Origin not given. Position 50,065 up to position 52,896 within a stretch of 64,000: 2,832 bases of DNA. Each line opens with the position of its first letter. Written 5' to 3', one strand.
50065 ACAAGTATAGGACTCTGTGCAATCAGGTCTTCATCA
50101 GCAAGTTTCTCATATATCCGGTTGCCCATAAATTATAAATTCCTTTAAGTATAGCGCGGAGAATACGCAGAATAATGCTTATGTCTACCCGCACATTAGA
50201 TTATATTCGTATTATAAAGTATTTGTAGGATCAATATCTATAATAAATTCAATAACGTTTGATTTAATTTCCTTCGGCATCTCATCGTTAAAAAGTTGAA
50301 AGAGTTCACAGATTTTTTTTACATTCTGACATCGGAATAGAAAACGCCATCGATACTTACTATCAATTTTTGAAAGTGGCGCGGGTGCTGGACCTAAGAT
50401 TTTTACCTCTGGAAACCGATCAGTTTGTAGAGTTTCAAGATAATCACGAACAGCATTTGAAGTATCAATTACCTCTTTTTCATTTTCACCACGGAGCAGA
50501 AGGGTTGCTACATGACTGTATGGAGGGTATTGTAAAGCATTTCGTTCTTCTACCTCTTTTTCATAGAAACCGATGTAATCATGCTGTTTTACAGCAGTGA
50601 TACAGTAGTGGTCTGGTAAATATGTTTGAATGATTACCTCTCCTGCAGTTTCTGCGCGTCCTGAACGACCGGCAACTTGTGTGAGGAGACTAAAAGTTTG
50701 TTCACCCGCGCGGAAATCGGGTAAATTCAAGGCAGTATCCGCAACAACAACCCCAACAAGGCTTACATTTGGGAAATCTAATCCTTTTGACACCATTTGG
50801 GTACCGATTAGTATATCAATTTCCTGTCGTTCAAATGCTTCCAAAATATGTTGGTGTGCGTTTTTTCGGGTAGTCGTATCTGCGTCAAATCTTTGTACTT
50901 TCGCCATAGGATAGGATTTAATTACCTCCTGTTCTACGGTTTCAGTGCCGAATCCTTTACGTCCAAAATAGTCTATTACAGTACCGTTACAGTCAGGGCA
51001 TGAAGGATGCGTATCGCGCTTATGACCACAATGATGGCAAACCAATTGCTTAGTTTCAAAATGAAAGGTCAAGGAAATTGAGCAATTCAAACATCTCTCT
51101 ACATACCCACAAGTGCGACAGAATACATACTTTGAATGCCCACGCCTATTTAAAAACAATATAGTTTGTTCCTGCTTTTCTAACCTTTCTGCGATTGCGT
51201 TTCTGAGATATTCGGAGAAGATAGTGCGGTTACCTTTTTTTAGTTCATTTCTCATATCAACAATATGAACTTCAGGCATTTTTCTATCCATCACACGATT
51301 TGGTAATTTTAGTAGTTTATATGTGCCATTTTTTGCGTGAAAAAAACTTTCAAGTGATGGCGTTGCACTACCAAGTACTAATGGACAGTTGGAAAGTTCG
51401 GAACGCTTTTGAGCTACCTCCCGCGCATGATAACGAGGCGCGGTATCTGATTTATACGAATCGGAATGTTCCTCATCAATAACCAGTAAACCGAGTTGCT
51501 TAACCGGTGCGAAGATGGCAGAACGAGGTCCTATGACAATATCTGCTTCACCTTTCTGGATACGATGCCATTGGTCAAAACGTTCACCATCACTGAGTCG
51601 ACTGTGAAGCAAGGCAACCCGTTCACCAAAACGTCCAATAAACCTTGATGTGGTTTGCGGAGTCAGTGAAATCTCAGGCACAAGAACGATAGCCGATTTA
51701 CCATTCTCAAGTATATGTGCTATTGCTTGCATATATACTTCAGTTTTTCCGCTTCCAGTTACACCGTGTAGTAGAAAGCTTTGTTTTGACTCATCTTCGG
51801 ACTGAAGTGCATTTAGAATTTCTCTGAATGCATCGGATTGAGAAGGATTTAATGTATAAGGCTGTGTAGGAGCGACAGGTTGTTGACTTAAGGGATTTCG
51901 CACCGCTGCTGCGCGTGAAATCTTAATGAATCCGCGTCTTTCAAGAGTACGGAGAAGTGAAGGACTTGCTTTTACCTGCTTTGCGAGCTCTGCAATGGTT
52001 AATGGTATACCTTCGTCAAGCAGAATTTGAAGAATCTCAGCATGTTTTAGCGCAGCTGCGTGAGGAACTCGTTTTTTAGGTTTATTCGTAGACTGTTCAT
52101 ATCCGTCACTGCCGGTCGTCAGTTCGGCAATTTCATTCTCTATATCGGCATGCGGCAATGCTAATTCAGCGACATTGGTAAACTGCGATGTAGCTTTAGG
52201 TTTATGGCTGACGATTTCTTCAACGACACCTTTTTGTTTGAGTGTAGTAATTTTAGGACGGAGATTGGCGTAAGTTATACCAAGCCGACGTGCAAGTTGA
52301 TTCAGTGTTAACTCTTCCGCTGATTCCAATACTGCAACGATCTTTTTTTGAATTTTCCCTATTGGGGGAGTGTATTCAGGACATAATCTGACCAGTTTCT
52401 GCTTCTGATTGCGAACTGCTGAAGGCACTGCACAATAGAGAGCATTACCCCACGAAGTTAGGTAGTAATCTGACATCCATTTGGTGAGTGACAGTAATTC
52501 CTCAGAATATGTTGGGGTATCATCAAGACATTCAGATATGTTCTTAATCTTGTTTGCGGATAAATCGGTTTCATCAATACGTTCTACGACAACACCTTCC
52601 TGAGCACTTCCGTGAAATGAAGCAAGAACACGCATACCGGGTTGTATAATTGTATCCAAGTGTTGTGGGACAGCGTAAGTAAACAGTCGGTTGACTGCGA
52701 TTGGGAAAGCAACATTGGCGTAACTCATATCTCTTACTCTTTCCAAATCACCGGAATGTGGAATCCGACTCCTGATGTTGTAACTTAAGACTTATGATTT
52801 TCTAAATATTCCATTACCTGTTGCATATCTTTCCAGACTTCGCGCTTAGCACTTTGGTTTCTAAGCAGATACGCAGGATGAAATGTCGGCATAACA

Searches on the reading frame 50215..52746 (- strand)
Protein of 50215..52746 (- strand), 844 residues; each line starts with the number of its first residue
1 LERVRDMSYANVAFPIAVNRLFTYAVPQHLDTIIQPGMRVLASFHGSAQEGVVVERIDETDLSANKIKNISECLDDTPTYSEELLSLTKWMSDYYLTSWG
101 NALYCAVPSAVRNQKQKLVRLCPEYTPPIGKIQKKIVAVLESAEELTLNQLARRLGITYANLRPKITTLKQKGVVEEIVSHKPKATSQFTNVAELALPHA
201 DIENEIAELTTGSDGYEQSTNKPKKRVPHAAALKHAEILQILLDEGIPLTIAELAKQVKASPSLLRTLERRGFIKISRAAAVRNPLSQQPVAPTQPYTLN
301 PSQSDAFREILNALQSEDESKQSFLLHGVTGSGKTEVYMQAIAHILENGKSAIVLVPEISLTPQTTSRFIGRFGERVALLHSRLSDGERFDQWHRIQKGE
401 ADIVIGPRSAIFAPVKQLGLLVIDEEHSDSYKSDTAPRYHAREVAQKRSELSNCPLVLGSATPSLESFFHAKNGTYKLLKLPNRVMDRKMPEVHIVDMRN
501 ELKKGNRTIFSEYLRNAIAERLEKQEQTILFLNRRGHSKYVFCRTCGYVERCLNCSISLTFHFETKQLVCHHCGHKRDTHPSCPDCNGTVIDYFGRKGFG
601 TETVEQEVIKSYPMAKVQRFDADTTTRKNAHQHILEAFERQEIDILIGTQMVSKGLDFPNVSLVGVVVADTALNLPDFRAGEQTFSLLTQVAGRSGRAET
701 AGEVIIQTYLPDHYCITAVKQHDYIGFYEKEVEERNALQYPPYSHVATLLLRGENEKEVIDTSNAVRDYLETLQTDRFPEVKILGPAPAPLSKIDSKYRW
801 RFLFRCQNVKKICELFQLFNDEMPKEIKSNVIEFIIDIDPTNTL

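Call 53: search_protein_families(library=ncbifam, proteins=[window:50215-52746:-], max_evalue=0.00001)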
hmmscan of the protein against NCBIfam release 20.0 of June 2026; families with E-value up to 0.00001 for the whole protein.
window:50215-52746:- (844 aa): 27 families (the best 25 are shown)
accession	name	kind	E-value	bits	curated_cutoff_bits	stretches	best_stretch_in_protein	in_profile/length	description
NF004066.1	PRK05580.1-3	equivalog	5.3e-276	918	813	1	13-842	7-787/788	primosomal protein N'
NF004068.0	PRK05580.1-5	equivalog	3.9e-207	690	1249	1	18-842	16-793/795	primosomal protein N'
NF004067.0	PRK05580.1-4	equivalog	7.6e-200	666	763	2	190-842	94-735/737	primosomal protein N'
TIGR00595.1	priA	equivalog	1.3e-194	647.6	230.35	1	325-840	1-508/509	replication restart helicase PriA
NF004070.0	PRK05580.2-2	equivalog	4.4e-187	623.5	921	2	227-842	128-727/729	primosomal protein N'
NF004065.0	PRK05580.1-1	equivalog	1.1e-177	592.5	858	2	231-842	133-730/731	primosomal protein N'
NF004071.0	PRK05580.2-3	equivalog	7.1e-155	516.8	1105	2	236-842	142-733/735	primosomal protein N'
NF004069.0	PRK05580.2-1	equivalog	3.3e-140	468.4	767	1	309-842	115-610/612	primosomal protein N'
NF004072.0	PRK05580.2-4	equivalog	7.7e-139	463.9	1030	1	309-842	125-646/648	primosomal protein N'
NF011452.0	PRK14873.1-2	equivalog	5.9e-54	183.4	980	2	305-790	184-643/708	primosomal protein N'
NF011453.0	PRK14873.1-3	equivalog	3.9e-52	177.3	812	2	337-805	187-614/653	primosome assembly protein PriA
NF011455.0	PRK14873.1-5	equivalog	1.1e-40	139.6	969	2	331-749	171-584/675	primosomal protein N'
NF011454.0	PRK14873.1-4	equivalog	4.9e-38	130.9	951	1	326-790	149-591/651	primosomal protein N'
TIGR00643.1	recG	equivalog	1.3e-23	83.6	659.4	1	280-427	218-367/629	ATP-dependent DNA helicase RecG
NF008165.0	PRK10917.1-3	equivalog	2.4e-22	79.2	711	1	294-427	260-396/692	ATP-dependent DNA helicase RecG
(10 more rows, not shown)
